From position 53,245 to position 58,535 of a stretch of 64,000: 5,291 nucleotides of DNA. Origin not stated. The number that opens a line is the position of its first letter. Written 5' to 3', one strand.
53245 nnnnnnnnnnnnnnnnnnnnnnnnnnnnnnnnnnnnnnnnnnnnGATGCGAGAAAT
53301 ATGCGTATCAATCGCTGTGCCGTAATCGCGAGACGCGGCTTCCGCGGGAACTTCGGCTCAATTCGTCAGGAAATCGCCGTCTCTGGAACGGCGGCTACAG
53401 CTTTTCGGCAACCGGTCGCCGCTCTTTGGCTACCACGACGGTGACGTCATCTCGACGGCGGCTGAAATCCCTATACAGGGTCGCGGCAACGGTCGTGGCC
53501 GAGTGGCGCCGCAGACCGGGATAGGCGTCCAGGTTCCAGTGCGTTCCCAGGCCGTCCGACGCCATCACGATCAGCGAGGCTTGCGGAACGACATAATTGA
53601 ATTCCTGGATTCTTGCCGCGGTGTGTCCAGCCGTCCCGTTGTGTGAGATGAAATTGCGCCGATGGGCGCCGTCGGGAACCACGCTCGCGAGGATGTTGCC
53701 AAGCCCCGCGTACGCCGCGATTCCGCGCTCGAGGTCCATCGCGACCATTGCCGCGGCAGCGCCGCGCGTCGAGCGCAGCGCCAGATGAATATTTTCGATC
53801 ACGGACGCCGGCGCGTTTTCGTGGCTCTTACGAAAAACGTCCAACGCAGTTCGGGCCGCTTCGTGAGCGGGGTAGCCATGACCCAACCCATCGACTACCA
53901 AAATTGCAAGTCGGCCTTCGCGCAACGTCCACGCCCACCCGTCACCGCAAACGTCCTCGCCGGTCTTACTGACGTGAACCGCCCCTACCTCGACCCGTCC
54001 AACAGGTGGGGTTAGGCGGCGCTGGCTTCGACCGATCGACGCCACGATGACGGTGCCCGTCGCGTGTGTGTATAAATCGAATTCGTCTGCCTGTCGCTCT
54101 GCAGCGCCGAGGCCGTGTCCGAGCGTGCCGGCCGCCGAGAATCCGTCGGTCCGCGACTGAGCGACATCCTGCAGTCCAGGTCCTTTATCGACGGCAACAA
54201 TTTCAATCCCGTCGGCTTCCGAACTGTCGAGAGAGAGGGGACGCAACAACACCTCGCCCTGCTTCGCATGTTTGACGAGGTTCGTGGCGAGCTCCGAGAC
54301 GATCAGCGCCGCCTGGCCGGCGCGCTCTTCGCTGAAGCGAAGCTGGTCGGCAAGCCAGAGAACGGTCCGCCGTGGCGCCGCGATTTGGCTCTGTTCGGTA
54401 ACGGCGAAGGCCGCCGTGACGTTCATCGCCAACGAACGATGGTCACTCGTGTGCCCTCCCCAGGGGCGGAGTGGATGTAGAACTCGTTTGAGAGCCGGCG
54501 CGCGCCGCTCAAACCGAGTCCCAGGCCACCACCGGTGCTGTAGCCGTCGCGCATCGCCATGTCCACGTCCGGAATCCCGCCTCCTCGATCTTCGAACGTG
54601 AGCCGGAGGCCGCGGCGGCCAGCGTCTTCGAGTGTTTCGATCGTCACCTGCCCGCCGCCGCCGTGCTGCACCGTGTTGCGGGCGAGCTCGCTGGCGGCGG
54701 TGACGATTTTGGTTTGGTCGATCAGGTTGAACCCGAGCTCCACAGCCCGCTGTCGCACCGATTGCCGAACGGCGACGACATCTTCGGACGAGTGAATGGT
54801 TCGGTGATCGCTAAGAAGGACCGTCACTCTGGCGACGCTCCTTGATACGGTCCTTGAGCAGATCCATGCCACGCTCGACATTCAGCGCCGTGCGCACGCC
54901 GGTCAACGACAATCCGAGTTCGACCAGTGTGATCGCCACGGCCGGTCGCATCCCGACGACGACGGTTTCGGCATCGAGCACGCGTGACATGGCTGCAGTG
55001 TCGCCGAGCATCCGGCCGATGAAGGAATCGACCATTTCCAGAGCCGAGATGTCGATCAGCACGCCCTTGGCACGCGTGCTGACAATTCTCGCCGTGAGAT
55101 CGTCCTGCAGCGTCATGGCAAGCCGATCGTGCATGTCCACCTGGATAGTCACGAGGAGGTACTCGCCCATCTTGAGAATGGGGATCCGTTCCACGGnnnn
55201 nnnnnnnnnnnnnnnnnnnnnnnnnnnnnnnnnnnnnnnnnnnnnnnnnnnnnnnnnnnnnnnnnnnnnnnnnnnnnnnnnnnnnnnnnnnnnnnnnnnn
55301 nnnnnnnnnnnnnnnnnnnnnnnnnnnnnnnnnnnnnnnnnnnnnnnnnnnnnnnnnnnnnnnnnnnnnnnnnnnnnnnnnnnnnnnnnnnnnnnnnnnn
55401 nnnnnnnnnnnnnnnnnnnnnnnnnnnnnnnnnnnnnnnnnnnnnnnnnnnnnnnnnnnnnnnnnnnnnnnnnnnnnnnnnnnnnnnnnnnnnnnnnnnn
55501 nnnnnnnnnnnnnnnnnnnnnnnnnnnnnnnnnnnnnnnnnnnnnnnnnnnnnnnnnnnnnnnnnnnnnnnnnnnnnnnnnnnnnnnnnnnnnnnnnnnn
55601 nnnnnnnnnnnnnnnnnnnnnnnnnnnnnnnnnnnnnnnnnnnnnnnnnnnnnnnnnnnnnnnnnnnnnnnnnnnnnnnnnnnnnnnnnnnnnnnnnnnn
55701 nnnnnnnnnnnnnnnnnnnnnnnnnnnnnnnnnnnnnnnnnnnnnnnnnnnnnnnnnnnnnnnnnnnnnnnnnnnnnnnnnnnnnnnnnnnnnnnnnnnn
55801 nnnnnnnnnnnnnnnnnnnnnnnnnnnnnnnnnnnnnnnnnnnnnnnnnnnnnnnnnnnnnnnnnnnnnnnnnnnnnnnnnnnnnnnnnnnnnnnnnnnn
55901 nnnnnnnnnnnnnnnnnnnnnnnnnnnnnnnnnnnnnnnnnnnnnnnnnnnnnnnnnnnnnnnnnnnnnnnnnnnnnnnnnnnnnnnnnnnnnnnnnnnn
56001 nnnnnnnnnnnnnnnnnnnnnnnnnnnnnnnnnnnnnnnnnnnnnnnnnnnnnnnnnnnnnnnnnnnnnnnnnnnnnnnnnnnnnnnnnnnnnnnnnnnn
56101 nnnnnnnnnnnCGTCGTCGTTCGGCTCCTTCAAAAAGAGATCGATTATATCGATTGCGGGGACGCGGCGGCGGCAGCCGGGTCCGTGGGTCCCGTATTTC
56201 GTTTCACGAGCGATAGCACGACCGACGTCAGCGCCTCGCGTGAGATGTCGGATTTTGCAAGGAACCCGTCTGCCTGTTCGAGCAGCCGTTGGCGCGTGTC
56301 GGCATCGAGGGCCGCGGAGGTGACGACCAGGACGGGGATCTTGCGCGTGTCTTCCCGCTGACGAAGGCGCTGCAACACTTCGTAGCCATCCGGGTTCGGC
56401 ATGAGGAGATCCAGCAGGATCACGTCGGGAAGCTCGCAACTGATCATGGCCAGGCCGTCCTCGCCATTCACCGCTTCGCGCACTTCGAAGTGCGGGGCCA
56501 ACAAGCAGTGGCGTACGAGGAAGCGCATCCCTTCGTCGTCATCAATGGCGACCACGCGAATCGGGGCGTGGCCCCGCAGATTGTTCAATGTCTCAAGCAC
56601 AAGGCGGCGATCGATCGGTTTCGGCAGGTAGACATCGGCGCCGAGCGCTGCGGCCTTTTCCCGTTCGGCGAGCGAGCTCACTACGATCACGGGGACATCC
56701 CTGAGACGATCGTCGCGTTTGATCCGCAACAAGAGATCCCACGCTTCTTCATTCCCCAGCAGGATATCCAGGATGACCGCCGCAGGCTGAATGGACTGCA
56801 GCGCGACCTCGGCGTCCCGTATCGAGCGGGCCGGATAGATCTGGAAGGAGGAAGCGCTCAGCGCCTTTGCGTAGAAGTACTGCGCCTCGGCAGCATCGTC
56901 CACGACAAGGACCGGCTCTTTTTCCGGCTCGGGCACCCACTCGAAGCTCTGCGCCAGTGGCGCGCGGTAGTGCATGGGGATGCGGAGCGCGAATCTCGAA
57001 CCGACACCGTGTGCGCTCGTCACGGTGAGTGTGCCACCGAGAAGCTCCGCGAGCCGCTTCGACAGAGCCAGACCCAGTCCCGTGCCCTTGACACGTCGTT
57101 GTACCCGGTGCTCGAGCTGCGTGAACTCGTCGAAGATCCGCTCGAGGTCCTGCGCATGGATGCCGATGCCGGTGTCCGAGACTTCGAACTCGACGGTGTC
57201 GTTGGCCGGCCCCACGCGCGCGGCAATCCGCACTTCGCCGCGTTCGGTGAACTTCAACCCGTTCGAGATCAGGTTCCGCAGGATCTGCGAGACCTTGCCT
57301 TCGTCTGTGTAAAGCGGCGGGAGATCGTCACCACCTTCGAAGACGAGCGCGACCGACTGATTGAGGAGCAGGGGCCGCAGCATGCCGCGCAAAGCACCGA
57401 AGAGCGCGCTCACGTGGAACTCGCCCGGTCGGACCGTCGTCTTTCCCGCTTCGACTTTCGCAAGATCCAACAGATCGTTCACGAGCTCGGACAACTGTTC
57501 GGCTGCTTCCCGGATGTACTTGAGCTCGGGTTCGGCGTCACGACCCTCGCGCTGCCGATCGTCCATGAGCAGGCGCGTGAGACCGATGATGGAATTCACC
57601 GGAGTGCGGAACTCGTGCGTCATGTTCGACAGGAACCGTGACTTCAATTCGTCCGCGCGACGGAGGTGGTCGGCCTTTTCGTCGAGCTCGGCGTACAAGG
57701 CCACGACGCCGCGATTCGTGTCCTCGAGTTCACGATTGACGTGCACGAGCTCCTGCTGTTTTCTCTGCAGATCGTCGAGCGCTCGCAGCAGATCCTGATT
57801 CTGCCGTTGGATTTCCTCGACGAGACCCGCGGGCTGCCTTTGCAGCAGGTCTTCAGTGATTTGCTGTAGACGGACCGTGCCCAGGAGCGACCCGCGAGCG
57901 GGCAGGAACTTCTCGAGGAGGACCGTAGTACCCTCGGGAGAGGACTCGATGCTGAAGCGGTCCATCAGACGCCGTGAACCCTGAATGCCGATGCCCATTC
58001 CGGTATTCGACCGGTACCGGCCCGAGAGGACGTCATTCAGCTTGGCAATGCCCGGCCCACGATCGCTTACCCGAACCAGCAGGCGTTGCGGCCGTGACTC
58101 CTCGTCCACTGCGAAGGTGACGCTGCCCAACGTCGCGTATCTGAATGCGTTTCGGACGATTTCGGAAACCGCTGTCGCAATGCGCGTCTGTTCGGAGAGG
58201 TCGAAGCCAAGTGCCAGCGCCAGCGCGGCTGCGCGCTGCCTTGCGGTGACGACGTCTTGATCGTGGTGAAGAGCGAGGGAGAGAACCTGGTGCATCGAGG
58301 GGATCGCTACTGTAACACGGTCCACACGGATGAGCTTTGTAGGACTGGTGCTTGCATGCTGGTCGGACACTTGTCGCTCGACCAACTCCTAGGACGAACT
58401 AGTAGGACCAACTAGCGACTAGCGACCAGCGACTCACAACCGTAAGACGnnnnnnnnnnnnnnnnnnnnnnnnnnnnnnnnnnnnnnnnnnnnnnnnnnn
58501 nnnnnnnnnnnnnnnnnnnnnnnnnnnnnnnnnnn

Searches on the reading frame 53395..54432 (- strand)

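Call 24: search_protein_families(library=pfam, proteins=[window:53395-54432:-], max_evalue=0.01)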
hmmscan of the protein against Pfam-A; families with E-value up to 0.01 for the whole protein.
window:53395-54432:- (345 aa): 4 families
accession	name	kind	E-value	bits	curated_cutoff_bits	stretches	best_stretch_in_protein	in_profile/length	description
PF13581.12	HATPase_c_2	-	1.8e-11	44.5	27.4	1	15-132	6-126/127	Histidine kinase-like ATPase domain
PF07228.17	SpoIIE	-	4.5e-11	43.5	25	1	172-336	2-190/192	Stage II sporulation protein E (SpoIIE)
PF02518.31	HATPase_c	-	0.00011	23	26.4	1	42-111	7-78/111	Histidine kinase-, DNA gyrase B-, and HSP90-like ATPase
PF13672.11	PP2C_2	-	0.0034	17.4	24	0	159-210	9-60/209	Protein phosphatase 2C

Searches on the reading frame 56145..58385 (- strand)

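Call 24: search_protein_families(library=pfam, proteins=[window:56145-58385:-], max_evalue=0.01)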
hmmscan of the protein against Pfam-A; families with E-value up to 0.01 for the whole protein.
window:56145-58385:- (746 aa): 5 families
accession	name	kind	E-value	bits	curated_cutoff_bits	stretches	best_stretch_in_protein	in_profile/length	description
PF02518.31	HATPase_c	-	1.4e-39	135.4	26.4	2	361-471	2-109/111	Histidine kinase-, DNA gyrase B-, and HSP90-like ATPase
PF00072.30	Response_reg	-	8.3e-32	110.1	30.2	2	611-720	1-107/111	Response regulator receiver domain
PF00512.31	HisKA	-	2.6e-17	63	26.9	1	248-314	2-66/66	His Kinase A (phospho-acceptor) domain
PF13581.12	HATPase_c_2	-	9.6e-17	61.6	27.4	1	44-158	7-126/127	Histidine kinase-like ATPase domain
PF13589.12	HATPase_c_3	-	0.00033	21.1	25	0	372-459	10-94/137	Histidine kinase-, DNA gyrase B-, and HSP90-like ATPase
